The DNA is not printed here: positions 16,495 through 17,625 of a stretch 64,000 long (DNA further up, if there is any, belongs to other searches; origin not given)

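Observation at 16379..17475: Translationally coupled Cys-rich zinc-ribbon protein plus 2x[4Fe-4S] ferredoxin with an unknown Cys-containing C-terminal domain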

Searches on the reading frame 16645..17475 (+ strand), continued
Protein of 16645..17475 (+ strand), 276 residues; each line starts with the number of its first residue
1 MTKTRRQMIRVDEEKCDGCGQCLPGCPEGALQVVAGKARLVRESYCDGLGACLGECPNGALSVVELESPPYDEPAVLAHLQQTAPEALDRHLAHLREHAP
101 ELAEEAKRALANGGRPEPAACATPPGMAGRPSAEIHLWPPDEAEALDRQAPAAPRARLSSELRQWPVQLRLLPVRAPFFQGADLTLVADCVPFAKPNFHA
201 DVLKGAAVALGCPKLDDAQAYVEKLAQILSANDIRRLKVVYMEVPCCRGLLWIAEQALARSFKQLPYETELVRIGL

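Call 6: search_solved_structures(query=window:16645-17475:+, max_evalue=1)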
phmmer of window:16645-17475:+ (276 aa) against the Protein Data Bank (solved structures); distinct sequences matched with E-value up to 1: 88 (the best 60 are shown).
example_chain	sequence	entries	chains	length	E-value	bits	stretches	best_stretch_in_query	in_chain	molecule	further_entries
9sw6_G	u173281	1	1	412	2.5e-17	66.4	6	5-63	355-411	Polyferredoxin protein MvhB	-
7np8_A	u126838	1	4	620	1.2e-07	34.7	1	10-65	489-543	Coenzyme F420-dependent sulfite reductase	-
8rvu_a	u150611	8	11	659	2.8e-07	33.5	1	11-63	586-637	H(2):CoB-CoM heterodisulfide,ferredoxin reductase subunit A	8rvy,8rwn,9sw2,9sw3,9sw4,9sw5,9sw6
8rvv_A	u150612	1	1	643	3.7e-07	33.1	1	11-62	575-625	H(2):CoB-CoM heterodisulfide,ferredoxin reductase subunit A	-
9sfi_O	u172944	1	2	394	3e-06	30.1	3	8-63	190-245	Ferredoxin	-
5odc_A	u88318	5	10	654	4.8e-06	29.4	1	10-62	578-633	Heterodisulfide reductase, subunit A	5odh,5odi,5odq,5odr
7npa_A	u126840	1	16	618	1.7e-05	27.6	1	11-64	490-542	Coenzyme F420-dependent sulfite reductase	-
9mqx_E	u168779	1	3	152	1.9e-05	27.5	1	3-66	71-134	Fe-S-cluster-containing hydrogenase subunit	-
8a6t_B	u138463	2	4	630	2.7e-05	26.9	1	9-61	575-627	Electron bifurcating hydrogenase subunit HydB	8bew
8ahx_B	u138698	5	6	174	4.2e-05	26.3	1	7-67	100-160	Ion-translocating oxidoreductase complex subunit B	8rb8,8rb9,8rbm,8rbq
7bkb_A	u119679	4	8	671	6.6e-05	25.7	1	13-69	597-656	CoB--CoM heterodisulfide reductase iron-sulfur subunit A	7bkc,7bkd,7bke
8a8o_C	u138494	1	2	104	9.8e-05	25.1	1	9-63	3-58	Beta-subunit of the PAPS reductase from Methanothermococcus thermolithotrophicus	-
7bkb_L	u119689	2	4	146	0.00016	24.4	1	9-33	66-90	Formylmethanofuran dehydrogenase, subunit G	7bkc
7qv7_D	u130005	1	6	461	0.0003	23.5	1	5-60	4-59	Hydrogen dependent carbon dioxide reductase subunit HydA2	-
5c4i_B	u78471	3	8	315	0.00043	23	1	7-64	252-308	Oxalate oxidoreductase subunit delta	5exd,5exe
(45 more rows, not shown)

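Call 10: find_encoding_contigs(protein=P0085, flank=8000, max_places=3)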
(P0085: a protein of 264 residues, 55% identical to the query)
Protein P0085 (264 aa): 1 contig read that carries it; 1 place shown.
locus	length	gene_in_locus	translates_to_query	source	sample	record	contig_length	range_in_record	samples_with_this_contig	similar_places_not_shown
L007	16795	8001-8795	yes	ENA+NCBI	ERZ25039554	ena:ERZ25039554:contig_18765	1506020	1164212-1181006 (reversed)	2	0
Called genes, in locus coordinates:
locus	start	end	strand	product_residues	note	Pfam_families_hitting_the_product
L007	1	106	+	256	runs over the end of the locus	-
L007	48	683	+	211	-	PF00872:Transposase_mut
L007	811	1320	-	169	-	-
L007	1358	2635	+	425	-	PF13231:PMT_2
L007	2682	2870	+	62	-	-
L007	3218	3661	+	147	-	PF04471:Mrr_cat, PF22722:NA-iREase1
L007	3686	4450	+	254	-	PF03009:GDPD, PF13653:GDPD_2 (weak)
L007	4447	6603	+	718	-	PF02629:CoA_binding (weak), PF13380:CoA_binding_2, PF13607:Succ_CoA_lig, PF19045:Ligase_CoA_2, PF13549:ATP-grasp_5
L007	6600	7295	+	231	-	PF00027:cNMP_binding, PF13545:HTH_Crp_2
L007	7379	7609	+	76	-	PF12797:Fer4_2 (faint), PF12837:Fer4_6, PF14697:Fer4_21 (weak), PF12838:Fer4_7, PF13187:Fer4_9 (weak), PF00037:Fer4 (weak)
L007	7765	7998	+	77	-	-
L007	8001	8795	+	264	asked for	PF00037:Fer4 (weak), PF12837:Fer4_6 (weak), PF13237:Fer4_10 (weak), PF14697:Fer4_21 (weak), PF12838:Fer4_7 (weak), PF13187:Fer4_9 (faint), PF27217:AF_0155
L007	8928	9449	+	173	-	PF03264:Cytochrom_NNT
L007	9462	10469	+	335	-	PF02335:Cytochrom_C552, PF22113:Mtrc-MtrF_II-IV_dom (weak), PF14522:Cytochrome_C7 (faint)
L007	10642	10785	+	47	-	PF02335:Cytochrom_C552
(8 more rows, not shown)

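Call 23: find_encoding_contigs(protein=P0077, flank=7000, max_places=2)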
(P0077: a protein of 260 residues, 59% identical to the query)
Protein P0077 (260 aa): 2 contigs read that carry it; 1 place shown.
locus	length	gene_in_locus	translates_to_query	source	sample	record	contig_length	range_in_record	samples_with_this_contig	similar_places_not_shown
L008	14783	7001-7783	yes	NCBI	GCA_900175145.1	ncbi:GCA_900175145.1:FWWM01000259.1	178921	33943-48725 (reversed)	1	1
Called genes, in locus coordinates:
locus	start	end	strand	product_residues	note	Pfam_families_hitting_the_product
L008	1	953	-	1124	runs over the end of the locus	PF25390:WD40_RLD, PF13540:RCC1_2, PF00415:RCC1, PF13540:RCC1_2, PF25390:WD40_RLD, PF13540:RCC1_2, PF00415:RCC1, PF13540:RCC1_2, +14 more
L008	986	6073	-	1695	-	PF24681:Kelch_KLHDC2_KLHL20_DRC7, PF24981:Beta-prop_ATRN-LZTR1, PF13415:Beta-prop_FBX42, PF13964:Beta-prop_Calicin, PF24681:Kelch_KLHDC2_KLHL20_DRC7, PF24981:Beta-prop_ATRN-LZTR1, PF13415:Beta-prop_FBX42, PF13418:Beta-prop_TYW4, +16 more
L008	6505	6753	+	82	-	PF12797:Fer4_2 (faint), PF12837:Fer4_6 (weak), PF13237:Fer4_10 (weak), PF14697:Fer4_21 (weak), PF12838:Fer4_7, PF00037:Fer4 (weak)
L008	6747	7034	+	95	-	PF21344:Zn_ribbon_LysW (faint)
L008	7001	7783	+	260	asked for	PF00037:Fer4 (weak), PF12837:Fer4_6 (weak), PF13237:Fer4_10, PF14697:Fer4_21 (weak), PF12838:Fer4_7 (weak), PF13187:Fer4_9 (faint), PF27217:AF_0155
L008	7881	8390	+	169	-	PF03264:Cytochrom_NNT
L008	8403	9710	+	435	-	PF02335:Cytochrom_C552, PF22113:Mtrc-MtrF_II-IV_dom (faint), PF14522:Cytochrome_C7 (faint)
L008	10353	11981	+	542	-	PF13632:Glyco_trans_2_3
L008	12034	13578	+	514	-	PF02446:Glyco_hydro_77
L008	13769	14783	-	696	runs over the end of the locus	PF11028:TMEM260_N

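Call 24: find_encoding_contigs(protein=P0101, flank=7000, max_places=2)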
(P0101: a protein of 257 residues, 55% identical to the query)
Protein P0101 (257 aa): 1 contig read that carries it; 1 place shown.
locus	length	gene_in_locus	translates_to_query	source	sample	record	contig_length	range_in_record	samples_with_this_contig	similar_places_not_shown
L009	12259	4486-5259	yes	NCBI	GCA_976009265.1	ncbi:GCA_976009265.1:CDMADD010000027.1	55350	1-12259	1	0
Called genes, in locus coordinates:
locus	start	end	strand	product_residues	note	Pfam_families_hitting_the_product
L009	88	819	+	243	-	PF00801:PKD (faint), PF17963:Big_9 (weak), PF18911:PKD_4 (faint), PF22352:K319L-like_PKD (faint)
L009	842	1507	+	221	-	PF17963:Big_9 (faint), PF18911:PKD_4 (faint), PF00801:PKD (weak), PF22352:K319L-like_PKD (faint)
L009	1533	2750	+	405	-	PF00291:PALP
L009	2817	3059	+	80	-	PF09383:NIL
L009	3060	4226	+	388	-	PF00266:Aminotran_5, PF01041:DegT_DnrJ_EryC1, PF01212:Beta_elim_lyase (weak)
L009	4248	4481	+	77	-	-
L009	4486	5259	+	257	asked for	PF00037:Fer4, PF12837:Fer4_6, PF13237:Fer4_10, PF14697:Fer4_21 (weak), PF25160:LdpA_Fe-S-bd (faint), PF12838:Fer4_7 (weak), PF13187:Fer4_9 (weak), PF27217:AF_0155, +1 more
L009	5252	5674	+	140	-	PF01592:NifU_N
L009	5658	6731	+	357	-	PF00586:AIRS, PF02769:AIRS_C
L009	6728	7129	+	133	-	PF02629:CoA_binding (faint), PF13380:CoA_binding_2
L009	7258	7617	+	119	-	PF12840:HTH_20 (weak), PF01022:HTH_5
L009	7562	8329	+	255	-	PF01135:PCMT, PF05148:Methyltransf_8 (weak), PF13489:Methyltransf_23, PF01209:Ubie_methyltran, PF13847:Methyltransf_31, PF08241:Methyltransf_11, PF08242:Methyltransf_12, PF13649:Methyltransf_25, +2 more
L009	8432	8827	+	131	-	PF01022:HTH_5, PF12840:HTH_20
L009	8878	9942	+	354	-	PF03773:ArsP_1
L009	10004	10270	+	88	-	PF13192:Thioredoxin_3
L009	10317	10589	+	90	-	-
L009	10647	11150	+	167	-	-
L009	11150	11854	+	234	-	PF02683:DsbD_TM, PF13386:DsbD_2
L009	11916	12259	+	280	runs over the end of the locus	PF04208:MtrA, PF04060:FeS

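Call 26: predict_structure(alignment_id=A1)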
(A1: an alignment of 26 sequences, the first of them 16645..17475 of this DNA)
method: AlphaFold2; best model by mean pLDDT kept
length: 276 residues; sequences in the alignment: 26
mean_pLDDT: 66.1   pTM: 0.46
mean pLDDT of the five models: 66.1, 65.1, 63.5, 63.1, 61.8
residues with pLDDT >= 90: 45; 70-90: 99; 50-70: 47; < 50: 85
segments of 3 or more residues with pLDDT < 50: 23-40, 42-54, 114-165
pLDDT, mean of each block of 10 residues (from residue 1): 61 63 46 47 41 53 67 76 87 81 82 51 30 31 38 41 53 79 87 73 69 68 93 94 83 94 94 74
secondary structure, 60 per line:
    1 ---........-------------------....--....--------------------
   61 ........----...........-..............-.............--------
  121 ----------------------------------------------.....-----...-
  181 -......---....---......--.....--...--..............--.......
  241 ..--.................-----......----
elements in order: E4-11 E31-34 E37-40 E61-68 H73-83 H85-98 H100-112 E182-187 H191-194 H198-203 E206-210 H218-231 E234-242 H245-261 E267-272

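Call 28: find_encoding_contigs(protein=P0104, flank=7000, max_places=2)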
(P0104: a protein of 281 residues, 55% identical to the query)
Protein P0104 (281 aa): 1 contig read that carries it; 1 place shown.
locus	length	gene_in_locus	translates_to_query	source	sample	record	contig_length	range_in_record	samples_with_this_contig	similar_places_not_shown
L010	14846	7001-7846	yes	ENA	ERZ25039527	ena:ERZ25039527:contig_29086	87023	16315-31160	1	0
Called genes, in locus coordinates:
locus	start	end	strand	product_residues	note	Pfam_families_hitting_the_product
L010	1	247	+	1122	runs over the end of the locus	PF01855:POR_N, PF17147:PFOR_II, PF01558:POR, PF10371:EKR, PF00037:Fer4 (weak), PF12838:Fer4_7, PF13237:Fer4_10, PF13484:Fer4_16, +5 more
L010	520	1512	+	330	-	PF01180:DHO_dh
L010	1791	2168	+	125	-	-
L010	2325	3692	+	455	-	PF04471:Mrr_cat, PF22722:NA-iREase1, PF03009:GDPD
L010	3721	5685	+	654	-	PF02629:CoA_binding, PF13380:CoA_binding_2, PF13607:Succ_CoA_lig, PF19045:Ligase_CoA_2, PF13549:ATP-grasp_5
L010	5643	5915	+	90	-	PF13549:ATP-grasp_5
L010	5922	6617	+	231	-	PF00027:cNMP_binding, PF13545:HTH_Crp_2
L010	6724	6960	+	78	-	-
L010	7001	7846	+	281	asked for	PF13187:Fer4_9 (weak), PF00037:Fer4 (weak), PF12837:Fer4_6, PF13237:Fer4_10, PF14697:Fer4_21 (faint), PF12838:Fer4_7 (weak), PF27217:AF_0155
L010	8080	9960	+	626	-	PF13191:AAA_16, PF13401:AAA_22 (faint)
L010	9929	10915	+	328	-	PF00515:TPR_1 (faint), PF07719:TPR_2 (faint), PF07721:TPR_4 (faint), PF13181:TPR_8 (faint), PF13424:TPR_12, PF13176:TPR_7 (faint), PF17874:TPR_MalT, PF13424:TPR_12, +2 more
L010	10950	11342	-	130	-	-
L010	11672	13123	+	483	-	-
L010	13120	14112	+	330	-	PF03781:FGE-sulfatase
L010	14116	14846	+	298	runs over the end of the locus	PF01040:UbiA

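Call 29: find_encoding_contigs(protein=P0014, flank=7000, max_places=2)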
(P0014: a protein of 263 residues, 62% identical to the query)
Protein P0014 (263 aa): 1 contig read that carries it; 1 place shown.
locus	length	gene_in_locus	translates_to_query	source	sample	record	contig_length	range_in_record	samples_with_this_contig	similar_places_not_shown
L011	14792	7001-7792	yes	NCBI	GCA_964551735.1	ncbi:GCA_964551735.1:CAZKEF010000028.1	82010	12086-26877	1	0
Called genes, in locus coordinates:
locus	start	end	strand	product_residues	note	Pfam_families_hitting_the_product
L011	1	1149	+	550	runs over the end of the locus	-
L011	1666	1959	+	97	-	PF03683:UPF0175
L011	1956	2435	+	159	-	PF11848:DUF3368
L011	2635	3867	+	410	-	PF03091:CutA1, PF00756:Esterase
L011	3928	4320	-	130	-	PF00034:Cytochrom_C, PF13442:Cytochrome_CBB3 (weak)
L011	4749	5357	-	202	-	PF00578:AhpC-TSA, PF02630:SCO1-SenC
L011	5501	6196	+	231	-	PF00027:cNMP_binding, PF13545:HTH_Crp_2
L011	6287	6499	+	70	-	PF13187:Fer4_9 (faint), PF12797:Fer4_2 (weak), PF12837:Fer4_6, PF13237:Fer4_10 (weak), PF00037:Fer4 (weak), PF14697:Fer4_21 (weak), PF12838:Fer4_7, PF00037:Fer4 (weak)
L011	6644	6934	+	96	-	-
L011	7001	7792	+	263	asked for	PF00037:Fer4 (weak), PF12837:Fer4_6 (weak), PF12838:Fer4_7 (faint), PF13237:Fer4_10 (weak), PF14697:Fer4_21 (weak), PF13187:Fer4_9 (weak), PF27217:AF_0155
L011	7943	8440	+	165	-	PF03264:Cytochrom_NNT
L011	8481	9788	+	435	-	PF02335:Cytochrom_C552, PF22113:Mtrc-MtrF_II-IV_dom (weak), PF14522:Cytochrome_C7 (faint)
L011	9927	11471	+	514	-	PF02446:Glyco_hydro_77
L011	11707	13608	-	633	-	PF11028:TMEM260_N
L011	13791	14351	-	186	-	PF01927:Mut7-C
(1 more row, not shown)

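Call 64: search_dna_similar(query=window:16645-17475:+, collection=plasmids, mode=protein, max_evalue=1e-8, max_rows=25)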
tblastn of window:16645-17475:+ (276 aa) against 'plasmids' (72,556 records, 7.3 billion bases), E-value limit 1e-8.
Records with a match: 2; places in all: 2; records where one place covers at least 80% of the query: 2.
Best place of each record, by identity: <60% 2.
By first word of the organism name: Roseburia 1; Acetoanaerobium 1.
By predicted mobility (MOB-suite, as given by PLSDB): non-mobilizable 2.
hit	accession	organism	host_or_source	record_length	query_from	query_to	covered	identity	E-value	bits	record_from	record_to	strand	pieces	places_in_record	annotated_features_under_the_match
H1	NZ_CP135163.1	Roseburia sp. 831b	Sus scrofa domesticus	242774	8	275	97%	36.5%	1e-50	185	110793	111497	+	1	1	4Fe-4S binding protein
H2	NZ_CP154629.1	Acetoanaerobium noterae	cell culture,Sludge of a digestion ...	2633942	6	268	95%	32.6%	6e-41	157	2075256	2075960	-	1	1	none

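Call 65: get_annotated_region(hit=H1, flank=6000)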
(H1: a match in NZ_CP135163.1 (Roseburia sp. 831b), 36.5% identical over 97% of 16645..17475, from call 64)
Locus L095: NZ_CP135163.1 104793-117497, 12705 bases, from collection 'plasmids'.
description: Roseburia sp. 831b plasmid p_831b_unnamed1, complete sequence
organism: Roseburia sp. 831b (NCBI taxid 1261635)
taxonomy: Bacteria; Bacillota; Clostridia; Lachnospirales; Lachnospiraceae; Roseburia; Roseburia sp. 831b
host: -; source: Sus scrofa domesticus; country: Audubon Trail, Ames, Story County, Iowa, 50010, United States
typing (MOB-suite, as given by PLSDB): non-mobilizable
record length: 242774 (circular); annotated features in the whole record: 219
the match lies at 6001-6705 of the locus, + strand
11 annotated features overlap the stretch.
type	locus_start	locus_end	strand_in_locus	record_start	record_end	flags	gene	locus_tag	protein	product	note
CDS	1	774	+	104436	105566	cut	-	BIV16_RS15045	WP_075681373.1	hypothetical protein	-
CDS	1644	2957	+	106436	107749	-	-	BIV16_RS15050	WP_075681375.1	replication initiation protein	GO:0006270 - DNA replication initiation [Evidence IEA]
CDS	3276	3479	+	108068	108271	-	-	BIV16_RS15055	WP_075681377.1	hypothetical protein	-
CDS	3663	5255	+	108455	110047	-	hcp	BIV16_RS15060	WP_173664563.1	hydroxylamine reductase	-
CDS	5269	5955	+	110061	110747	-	-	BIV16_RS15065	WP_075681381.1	Crp/Fnr family transcriptional regulator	GO:0006355 - regulation of DNA-templated transcription [Evidence IEA]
CDS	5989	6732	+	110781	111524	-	-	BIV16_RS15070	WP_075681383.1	4Fe-4S binding protein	-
CDS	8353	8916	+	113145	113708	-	-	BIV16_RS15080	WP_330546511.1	hypothetical protein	-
CDS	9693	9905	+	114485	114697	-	-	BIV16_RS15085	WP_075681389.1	FeoA family protein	GO:0006811 - monoatomic ion transport [Evidence IEA]; GO:0055072 - obsolete iron ion homeostasis [Evidence IEA]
CDS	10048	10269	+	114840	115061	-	-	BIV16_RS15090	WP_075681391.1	ferrous iron transport protein A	-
CDS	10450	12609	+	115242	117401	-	feoB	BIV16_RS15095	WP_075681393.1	ferrous iron transport protein B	GO:0006826 - iron ion transport [Evidence IEA]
CDS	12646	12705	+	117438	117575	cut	-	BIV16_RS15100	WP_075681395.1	FeoB-associated Cys-rich membrane protein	-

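Call 66: get_annotated_region(hit=H2, flank=6000)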
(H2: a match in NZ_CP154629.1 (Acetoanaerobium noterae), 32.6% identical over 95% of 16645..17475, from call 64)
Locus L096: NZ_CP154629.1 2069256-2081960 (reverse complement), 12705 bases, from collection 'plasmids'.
description: Acetoanaerobium noterae strain DSL2 plasmid pTPELB2, complete sequence
organism: Acetoanaerobium noterae (NCBI taxid 745369)
taxonomy: Bacteria; Bacillota; Clostridia; Peptostreptococcales; Filifactoraceae; Acetoanaerobium; Acetoanaerobium noterae
host: -; source: cell culture,Sludge of a digestion tower of a wastewater treatment plant; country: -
typing (MOB-suite, as given by PLSDB): non-mobilizable
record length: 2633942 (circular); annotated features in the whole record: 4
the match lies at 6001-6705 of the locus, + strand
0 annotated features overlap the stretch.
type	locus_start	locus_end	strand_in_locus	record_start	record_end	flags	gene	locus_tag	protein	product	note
